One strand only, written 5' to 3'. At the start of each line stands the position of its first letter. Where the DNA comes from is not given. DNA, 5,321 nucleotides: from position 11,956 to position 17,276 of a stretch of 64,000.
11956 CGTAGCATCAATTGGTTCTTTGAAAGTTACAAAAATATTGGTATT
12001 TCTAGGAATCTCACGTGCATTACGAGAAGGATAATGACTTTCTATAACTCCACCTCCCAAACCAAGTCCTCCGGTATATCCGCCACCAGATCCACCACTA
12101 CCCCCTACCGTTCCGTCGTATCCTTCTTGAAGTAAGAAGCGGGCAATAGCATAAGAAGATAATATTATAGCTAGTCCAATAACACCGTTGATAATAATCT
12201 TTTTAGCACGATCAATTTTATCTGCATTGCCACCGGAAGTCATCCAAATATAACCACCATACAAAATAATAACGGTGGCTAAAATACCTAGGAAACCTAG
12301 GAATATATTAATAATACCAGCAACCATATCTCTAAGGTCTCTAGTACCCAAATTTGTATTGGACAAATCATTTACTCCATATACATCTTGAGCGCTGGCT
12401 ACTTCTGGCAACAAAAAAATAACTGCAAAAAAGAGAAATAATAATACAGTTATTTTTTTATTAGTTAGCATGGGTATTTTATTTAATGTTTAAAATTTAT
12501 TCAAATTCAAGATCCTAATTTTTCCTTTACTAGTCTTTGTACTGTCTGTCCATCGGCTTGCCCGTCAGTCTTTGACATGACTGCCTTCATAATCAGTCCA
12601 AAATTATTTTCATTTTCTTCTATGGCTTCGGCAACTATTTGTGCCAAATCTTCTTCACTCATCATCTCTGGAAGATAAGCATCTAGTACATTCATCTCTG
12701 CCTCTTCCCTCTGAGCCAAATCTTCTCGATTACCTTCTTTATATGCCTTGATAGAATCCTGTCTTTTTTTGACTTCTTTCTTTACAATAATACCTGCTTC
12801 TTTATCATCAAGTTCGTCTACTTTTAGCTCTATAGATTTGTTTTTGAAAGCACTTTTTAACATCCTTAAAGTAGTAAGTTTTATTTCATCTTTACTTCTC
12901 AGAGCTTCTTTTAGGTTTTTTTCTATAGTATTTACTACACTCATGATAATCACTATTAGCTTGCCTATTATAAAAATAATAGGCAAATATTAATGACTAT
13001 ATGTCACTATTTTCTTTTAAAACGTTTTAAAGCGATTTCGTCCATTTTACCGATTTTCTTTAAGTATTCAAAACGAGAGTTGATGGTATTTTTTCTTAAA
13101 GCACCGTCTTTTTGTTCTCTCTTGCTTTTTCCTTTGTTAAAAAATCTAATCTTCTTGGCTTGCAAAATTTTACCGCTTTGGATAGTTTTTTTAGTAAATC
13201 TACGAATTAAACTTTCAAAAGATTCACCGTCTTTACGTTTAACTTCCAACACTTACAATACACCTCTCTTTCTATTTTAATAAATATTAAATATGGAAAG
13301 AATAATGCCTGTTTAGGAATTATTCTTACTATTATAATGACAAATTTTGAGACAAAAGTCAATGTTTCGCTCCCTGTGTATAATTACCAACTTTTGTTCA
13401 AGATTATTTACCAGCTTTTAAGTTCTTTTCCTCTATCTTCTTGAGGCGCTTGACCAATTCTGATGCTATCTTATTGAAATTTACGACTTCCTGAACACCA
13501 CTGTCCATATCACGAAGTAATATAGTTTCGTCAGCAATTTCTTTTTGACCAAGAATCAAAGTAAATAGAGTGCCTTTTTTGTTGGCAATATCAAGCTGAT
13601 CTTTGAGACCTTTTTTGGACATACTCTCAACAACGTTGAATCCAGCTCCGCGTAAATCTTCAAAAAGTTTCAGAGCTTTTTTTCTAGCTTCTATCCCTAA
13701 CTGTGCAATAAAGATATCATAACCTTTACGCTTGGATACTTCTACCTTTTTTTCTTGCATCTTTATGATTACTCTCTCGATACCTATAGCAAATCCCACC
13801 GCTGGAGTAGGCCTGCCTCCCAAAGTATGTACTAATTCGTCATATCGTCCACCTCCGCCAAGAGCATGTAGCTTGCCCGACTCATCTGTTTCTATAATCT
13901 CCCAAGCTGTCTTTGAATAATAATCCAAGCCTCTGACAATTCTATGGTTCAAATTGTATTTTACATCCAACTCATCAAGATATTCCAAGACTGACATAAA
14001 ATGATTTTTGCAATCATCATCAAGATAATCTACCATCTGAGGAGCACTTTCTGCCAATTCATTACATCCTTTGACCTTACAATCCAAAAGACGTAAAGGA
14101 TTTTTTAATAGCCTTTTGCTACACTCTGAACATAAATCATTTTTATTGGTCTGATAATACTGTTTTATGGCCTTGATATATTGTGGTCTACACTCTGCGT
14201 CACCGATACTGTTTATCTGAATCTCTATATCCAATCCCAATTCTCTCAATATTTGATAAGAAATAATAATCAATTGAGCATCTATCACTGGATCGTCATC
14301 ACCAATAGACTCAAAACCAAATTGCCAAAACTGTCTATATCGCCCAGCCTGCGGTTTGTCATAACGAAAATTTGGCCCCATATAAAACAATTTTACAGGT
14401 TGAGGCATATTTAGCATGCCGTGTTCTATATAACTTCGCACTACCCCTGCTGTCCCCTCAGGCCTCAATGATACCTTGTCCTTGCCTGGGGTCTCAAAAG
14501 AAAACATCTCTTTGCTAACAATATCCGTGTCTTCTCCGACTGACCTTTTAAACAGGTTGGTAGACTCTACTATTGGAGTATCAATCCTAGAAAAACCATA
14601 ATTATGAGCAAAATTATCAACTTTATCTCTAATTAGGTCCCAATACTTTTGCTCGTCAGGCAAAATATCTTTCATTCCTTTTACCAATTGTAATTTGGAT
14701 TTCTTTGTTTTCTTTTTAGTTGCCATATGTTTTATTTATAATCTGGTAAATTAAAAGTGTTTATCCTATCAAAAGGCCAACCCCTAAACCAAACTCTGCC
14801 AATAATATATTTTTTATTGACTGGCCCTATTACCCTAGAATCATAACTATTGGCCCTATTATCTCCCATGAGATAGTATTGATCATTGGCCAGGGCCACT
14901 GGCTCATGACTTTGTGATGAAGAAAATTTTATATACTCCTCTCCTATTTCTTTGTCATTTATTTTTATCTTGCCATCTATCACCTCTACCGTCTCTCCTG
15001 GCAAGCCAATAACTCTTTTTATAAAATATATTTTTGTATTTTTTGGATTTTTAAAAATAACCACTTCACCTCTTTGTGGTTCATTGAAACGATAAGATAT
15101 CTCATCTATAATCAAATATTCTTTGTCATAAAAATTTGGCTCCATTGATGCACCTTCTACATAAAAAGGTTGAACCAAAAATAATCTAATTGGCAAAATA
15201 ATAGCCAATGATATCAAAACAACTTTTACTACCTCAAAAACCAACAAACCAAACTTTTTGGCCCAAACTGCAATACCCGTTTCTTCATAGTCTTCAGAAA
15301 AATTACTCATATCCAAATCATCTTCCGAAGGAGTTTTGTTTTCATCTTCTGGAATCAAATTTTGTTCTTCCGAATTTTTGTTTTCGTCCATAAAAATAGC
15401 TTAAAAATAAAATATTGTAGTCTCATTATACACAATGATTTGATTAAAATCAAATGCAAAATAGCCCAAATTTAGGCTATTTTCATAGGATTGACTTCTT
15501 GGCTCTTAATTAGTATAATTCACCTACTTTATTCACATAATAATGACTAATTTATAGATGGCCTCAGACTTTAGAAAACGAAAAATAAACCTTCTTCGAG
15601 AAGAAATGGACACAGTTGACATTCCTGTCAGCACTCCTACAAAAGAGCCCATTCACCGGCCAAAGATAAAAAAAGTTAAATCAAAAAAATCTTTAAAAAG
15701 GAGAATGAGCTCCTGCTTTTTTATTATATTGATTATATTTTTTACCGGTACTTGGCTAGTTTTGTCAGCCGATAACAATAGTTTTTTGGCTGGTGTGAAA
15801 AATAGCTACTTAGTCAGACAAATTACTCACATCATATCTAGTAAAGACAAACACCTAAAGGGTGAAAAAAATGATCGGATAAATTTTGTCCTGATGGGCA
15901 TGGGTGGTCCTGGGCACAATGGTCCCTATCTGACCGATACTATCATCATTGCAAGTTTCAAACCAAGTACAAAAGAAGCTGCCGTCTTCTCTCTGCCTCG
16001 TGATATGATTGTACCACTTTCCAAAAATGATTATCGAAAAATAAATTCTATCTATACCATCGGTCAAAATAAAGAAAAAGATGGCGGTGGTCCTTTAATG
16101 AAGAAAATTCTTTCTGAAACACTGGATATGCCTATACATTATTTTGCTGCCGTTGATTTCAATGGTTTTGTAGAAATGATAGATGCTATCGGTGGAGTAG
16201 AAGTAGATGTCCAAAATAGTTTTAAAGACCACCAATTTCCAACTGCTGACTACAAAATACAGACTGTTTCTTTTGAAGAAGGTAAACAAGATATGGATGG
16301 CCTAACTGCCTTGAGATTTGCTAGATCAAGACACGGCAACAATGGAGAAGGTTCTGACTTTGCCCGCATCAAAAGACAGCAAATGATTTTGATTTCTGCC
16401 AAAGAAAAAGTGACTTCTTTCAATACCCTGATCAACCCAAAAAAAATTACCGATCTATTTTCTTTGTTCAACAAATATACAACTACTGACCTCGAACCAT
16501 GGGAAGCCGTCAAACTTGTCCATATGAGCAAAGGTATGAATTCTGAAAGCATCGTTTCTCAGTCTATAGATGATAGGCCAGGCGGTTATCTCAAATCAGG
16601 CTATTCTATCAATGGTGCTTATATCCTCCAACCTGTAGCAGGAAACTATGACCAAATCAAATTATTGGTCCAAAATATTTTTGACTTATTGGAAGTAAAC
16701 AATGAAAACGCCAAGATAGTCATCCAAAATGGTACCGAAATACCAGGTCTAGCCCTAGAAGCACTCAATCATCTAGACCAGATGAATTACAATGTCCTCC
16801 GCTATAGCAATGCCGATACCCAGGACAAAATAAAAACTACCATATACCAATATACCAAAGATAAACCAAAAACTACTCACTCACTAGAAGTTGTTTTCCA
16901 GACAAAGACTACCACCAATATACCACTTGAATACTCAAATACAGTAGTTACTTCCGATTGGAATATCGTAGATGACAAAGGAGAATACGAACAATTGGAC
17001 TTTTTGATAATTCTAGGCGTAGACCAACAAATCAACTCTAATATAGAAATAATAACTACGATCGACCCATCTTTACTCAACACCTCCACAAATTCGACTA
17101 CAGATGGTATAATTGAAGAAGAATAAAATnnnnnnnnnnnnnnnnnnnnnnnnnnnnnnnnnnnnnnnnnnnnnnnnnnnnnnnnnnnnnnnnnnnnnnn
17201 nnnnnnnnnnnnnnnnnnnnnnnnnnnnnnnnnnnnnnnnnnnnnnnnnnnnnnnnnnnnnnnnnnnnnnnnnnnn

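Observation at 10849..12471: Shared N-terminal anchoring module on two adjacent, otherwise unrelated secreted proteins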

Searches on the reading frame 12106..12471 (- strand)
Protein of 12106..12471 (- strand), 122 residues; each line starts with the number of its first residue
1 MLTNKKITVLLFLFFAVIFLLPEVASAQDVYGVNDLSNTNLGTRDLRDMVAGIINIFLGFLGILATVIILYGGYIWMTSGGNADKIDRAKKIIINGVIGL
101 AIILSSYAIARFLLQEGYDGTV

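Call 12: find_homologous_proteins(query=window:12106-12471:-)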
Query seq(122 aa) (122 aa): 104 proteins with E <= 0.001 among 158 candidates.
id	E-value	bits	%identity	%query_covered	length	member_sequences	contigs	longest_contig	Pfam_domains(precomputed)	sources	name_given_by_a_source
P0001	2.8e-47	177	69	98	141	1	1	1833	PF18895.6,PF04956.19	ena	-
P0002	2.5e-43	164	71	94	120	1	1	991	PF18895.6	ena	-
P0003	1.1e-35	140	65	81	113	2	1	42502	PF18895.6,PF04956.19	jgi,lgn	-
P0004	1.8e-34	136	64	86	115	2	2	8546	PF18895.6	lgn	-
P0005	1.1e-33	133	61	93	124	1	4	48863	PF18895.6,PF04956.19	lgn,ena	-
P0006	1.7e-33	133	61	93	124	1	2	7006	PF18895.6,PF04956.19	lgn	-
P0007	2.5e-33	132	61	92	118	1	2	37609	PF18895.6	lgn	-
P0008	1.9e-32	129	58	97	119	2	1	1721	PF18895.6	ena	-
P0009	3.3e-32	129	60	90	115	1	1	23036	PF18895.6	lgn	-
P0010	1.8e-30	123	63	71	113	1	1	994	PF18895.6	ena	-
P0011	2.9e-30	122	58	90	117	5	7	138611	PF18895.6,PF04956.19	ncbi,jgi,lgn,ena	-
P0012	2.6e-28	116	55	93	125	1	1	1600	PF18895.6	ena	-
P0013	3.4e-28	116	55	85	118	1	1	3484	PF18895.6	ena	-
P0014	4.6e-28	115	57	79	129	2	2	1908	PF18895.6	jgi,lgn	-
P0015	1.2e-27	114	60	84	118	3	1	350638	PF18895.6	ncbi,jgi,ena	ncbi:MAG: hypothetical protein WCV71_01185 [Patescibacteria group bacterium]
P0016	4.4e-27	112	52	97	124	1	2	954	PF18895.6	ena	-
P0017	1.2e-26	111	59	79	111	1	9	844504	PF18895.6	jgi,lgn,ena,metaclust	jgi:hypothetical protein|metaclust:\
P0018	2.9e-26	109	53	85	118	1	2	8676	PF18895.6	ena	-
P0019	3.9e-26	109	49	96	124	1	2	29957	PF18895.6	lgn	-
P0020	9.4e-26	108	51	99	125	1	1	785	PF18895.6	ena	-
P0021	1.0e-25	108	51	92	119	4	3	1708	PF18895.6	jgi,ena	-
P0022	1.1e-25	108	59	77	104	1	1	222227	PF18895.6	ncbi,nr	ncbi:hypothetical protein HOB10_00225 [Candidatus Parcubacteria bacterium]|nr:hypothetical protein [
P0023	1.3e-25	107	52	97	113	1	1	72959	PF18895.6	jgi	jgi:hypothetical protein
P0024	1.4e-25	107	57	81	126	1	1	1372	PF18895.6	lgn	-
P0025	2.3e-25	107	54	82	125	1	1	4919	PF18895.6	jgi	jgi:Zn-dependent protease with chaperone function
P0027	6.9e-25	105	56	81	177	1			PF18895.6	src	-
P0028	1.2e-24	104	56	81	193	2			PF18895.6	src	-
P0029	1.9e-24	104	50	89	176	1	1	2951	PF18895.6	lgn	-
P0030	2.1e-24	103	60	66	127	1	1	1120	PF18895.6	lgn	-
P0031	3.2e-24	103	50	89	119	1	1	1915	PF18895.6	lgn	-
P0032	4.0e-24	103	58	75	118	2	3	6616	PF18895.6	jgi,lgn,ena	-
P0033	5.5e-24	102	59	70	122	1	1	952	PF18895.6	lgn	-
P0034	5.7e-24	102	53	83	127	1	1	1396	PF18895.6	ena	-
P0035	6.5e-24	102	56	77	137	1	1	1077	PF18895.6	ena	-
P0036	1.4e-23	101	54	95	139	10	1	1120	PF18895.6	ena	-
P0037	1.9e-23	100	54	92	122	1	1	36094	PF18895.6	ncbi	-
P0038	2.5e-23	100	49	89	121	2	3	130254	PF18895.6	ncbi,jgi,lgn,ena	jgi:TRAP-type C4-dicarboxylate transport system permease small subunit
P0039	2.6e-23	100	65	63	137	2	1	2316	PF18895.6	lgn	-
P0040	4.3e-23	99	50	91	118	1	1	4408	PF18895.6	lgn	-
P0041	4.5e-23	99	52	84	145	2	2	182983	PF18895.6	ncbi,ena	ncbi:MAG: hypothetical protein AAB408_04260 [Patescibacteria group bacterium]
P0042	6.4e-23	99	59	66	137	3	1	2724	PF18895.6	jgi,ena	-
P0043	8.7e-23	98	54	75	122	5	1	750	PF18895.6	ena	-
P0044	1.1e-22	98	58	75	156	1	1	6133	PF18895.6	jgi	-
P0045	3.0e-22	97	52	77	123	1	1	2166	PF18895.6,PF04956.19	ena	-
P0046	3.5e-22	96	51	92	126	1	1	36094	PF18895.6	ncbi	-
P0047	3.6e-22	96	65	61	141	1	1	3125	PF18895.6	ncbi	-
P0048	6.0e-22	96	51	84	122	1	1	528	PF18895.6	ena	-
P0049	6.4e-22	95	48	92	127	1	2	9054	PF18895.6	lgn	-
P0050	6.6e-22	95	64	63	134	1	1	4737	PF18895.6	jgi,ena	-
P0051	8.8e-22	95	48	89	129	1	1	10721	PF18895.6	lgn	-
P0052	1.4e-21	94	63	62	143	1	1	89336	PF18895.6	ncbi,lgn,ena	-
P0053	1.8e-21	94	52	70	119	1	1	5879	PF18895.6,PF04956.19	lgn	-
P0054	8.9e-21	92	49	81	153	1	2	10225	PF18895.6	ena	-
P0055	1.4e-20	91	48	81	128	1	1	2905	PF18895.6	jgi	jgi:hypothetical protein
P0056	1.6e-20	91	51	77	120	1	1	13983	PF18895.6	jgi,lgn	jgi:hypothetical protein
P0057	2.0e-20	91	48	90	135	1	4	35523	PF18895.6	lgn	-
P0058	2.6e-20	90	49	81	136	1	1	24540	PF18895.6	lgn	-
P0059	2.6e-20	90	48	81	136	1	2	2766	PF18895.6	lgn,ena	-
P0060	2.7e-20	90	46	96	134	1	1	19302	PF18895.6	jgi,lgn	jgi:Zn-dependent protease with chaperone function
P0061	5.0e-20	89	52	72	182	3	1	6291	PF18895.6,PF04956.19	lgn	-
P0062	5.1e-20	89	49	78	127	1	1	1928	PF18895.6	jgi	-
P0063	6.3e-20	89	45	94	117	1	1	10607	PF18895.6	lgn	-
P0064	7.3e-20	89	49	78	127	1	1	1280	PF18895.6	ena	-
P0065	8.2e-20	89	45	93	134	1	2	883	PF18895.6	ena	-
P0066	1.1e-19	88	49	78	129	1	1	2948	PF18895.6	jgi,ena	-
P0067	1.7e-19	88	44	92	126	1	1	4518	PF18895.6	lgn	-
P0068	1.9e-19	88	47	80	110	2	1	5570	PF18895.6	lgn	-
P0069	2.1e-19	87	56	69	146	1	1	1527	PF18895.6,PF04956.19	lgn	-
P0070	3.0e-19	87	52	72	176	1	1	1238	PF18895.6,PF04956.19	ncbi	-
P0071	3.5e-19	87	52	72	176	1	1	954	PF18895.6,PF04956.19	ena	-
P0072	4.3e-19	86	52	72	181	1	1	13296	PF18895.6,PF04956.19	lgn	-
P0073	4.8e-19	86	52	72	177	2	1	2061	PF18895.6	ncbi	-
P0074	4.8e-19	86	52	72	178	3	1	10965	PF18895.6,PF04956.19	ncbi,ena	-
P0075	6.4e-19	86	52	72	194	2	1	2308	PF18895.6,PF04956.19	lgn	-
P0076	7.8e-19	86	45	92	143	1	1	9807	PF18895.6,PF04956.19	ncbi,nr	ncbi:MAG: TrbC/VirB2 family protein [bacterium]|nr:TrbC/VirB2 family protein [bacterium]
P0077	8.4e-19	85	51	72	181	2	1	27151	PF18895.6,PF04956.19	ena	-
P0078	1.1e-18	85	45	90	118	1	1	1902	PF18895.6,PF04956.19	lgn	-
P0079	1.8e-18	84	57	61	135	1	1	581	PF18895.6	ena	-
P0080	3.0e-18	84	47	90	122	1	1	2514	PF18895.6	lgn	-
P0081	3.1e-18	84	54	71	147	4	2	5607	PF18895.6,PF04956.19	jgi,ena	-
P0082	3.8e-18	83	51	72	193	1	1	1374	PF18895.6,PF04956.19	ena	-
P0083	4.2e-18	83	55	64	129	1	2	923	PF18895.6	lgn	-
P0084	4.3e-18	83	55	64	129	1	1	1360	PF18895.6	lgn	-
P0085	5.6e-18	83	44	90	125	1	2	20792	PF18895.6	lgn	-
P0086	5.7e-18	83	55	64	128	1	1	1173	PF18895.6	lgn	-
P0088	8.4e-18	82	52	70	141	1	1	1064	PF18895.6,PF04956.19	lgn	-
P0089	1.1e-17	82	53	70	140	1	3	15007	PF18895.6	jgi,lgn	-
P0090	1.7e-17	81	41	96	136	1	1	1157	PF18895.6,PF04956.19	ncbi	-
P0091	2.1e-17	81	60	61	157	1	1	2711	PF18895.6,PF01554.24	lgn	-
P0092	2.2e-17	81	49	80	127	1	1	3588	PF18895.6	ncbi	-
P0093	2.6e-17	81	35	92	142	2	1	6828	PF18895.6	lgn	-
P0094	3.8e-17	80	45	89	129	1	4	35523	PF18895.6,PF04956.19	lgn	-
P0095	7.9e-17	79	49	69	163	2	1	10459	PF18895.6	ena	-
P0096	1.4e-16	78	43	92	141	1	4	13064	PF18895.6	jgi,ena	jgi:hypothetical protein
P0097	1.8e-16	78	56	59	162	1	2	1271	PF18895.6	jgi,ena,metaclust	metaclust:\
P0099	1.6e-15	75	44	93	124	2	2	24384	PF18895.6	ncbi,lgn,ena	-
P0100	2.8e-15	74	63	52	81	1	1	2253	PF18895.6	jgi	jgi:Zn-dependent protease with chaperone function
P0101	3.9e-15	74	46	88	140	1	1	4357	PF18895.6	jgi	jgi:hypothetical protein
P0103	3.8e-12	64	56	52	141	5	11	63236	PF18895.6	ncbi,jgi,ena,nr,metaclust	ncbi:MAG: hypothetical protein HN802_05800 [Candidatus Jacksonbacteria bacterium]|jgi:type IV secret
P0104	2.5e-11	61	45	75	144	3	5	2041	PF18895.6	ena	-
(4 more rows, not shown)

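Call 46: find_encoding_contigs(protein=P0003, flank=10000, max_places=2)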
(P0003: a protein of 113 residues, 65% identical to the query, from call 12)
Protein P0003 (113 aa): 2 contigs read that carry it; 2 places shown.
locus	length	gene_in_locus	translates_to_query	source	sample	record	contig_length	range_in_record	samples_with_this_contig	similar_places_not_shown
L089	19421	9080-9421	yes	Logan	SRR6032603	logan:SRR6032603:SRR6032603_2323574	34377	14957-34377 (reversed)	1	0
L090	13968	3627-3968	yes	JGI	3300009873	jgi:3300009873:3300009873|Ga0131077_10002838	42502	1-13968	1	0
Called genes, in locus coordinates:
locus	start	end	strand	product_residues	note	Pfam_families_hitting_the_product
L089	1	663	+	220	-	?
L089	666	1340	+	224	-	PF13413:HTH_25, PF09136:Glucodextran_B (weak)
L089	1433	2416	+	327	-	PF00154:RecA_N, PF08423:Rad51, PF06745:ATPase (weak), PF01637:ATPase_2 (weak), PF27531:MT3502_N (weak), PF02283:CobU (weak), PF21096:RecA_C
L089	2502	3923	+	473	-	PF01943:Polysacc_synt, PF13440:Polysacc_synt_3, PF01554:MatE (weak)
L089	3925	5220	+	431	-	PF04932:Wzy_C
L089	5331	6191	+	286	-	PF00483:NTP_transferase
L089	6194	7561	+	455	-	PF01547:SBP_bac_1, PF13416:SBP_bac_8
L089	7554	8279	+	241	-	PF18895:T4SS_pilin (weak)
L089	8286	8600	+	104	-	PF04956:TrbC (weak), PF18895:T4SS_pilin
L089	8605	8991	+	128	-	PF18895:T4SS_pilin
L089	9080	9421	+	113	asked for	PF04956:TrbC (weak), PF18895:T4SS_pilin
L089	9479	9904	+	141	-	PF18895:T4SS_pilin (weak)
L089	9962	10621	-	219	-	-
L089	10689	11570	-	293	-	PF14378:PAP2_3, PF01569:PAP2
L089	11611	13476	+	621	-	PF09852:DUF2079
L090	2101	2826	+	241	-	PF18895:T4SS_pilin (weak)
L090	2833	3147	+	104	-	PF04956:TrbC (weak), PF18895:T4SS_pilin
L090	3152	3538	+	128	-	PF18895:T4SS_pilin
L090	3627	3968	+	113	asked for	PF04956:TrbC (weak), PF18895:T4SS_pilin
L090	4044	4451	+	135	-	PF18895:T4SS_pilin (weak)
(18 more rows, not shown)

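Call 47: find_encoding_contigs(protein=P0011, flank=10000, max_places=2)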
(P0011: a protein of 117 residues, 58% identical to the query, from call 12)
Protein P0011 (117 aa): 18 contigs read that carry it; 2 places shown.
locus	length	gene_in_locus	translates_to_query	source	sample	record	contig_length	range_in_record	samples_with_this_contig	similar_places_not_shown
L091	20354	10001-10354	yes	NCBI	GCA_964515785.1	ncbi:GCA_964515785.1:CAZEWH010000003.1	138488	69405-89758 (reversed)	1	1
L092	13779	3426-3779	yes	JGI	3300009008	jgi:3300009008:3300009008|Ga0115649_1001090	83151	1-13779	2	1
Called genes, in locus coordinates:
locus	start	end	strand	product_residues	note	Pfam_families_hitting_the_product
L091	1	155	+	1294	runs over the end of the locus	PF04997:RNA_pol_Rpb1_1, PF00623:RNA_pol_Rpb1_2, PF04983:RNA_pol_Rpb1_3, PF04998:RNA_pol_Rpb1_5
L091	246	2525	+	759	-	PF13491:FtsK_4TM, PF17854:FtsK_alpha, PF01580:FtsK_SpoIIIE, PF09397:FtsK_gamma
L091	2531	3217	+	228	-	PF13413:HTH_25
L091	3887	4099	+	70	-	PF21096:RecA_C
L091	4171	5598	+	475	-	PF01943:Polysacc_synt, PF13440:Polysacc_synt_3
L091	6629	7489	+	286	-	PF00483:NTP_transferase, PF12804:NTP_transf_3 (faint)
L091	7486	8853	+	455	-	PF01547:SBP_bac_1, PF13416:SBP_bac_8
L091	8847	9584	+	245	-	PF18895:T4SS_pilin (weak)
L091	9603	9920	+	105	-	PF04956:TrbC (weak), PF18895:T4SS_pilin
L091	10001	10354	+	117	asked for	PF04956:TrbC (faint), PF18895:T4SS_pilin (weak)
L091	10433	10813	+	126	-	PF18895:T4SS_pilin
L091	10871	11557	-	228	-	-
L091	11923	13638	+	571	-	PF09852:DUF2079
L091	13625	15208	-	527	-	-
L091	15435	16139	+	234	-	PF20772:TACO1_YebC_N, PF01709:Transcrip_reg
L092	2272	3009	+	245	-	PF18895:T4SS_pilin (weak)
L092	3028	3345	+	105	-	PF04956:TrbC (weak), PF18895:T4SS_pilin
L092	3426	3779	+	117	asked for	PF04956:TrbC (faint), PF18895:T4SS_pilin (weak)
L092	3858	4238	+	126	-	PF18895:T4SS_pilin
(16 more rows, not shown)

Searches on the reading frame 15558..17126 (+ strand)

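Call 10: search_protein_families(library=pfam, proteins=[window:15558-17126:+], max_evalue=0.001)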
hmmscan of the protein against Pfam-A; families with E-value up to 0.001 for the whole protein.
window:15558-17126:+ (522 aa): 2 families
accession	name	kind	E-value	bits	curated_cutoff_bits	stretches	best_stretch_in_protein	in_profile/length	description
PF03816.19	LytR_cpsA_psr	-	1.5e-36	126.3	24.6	1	126-285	2-148/150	LytR_cpsA_psr family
PF13399.11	LytR_C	-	3.7e-06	28.2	22.2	1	385-447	2-62/86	LytR cell envelope-related transcriptional attenuator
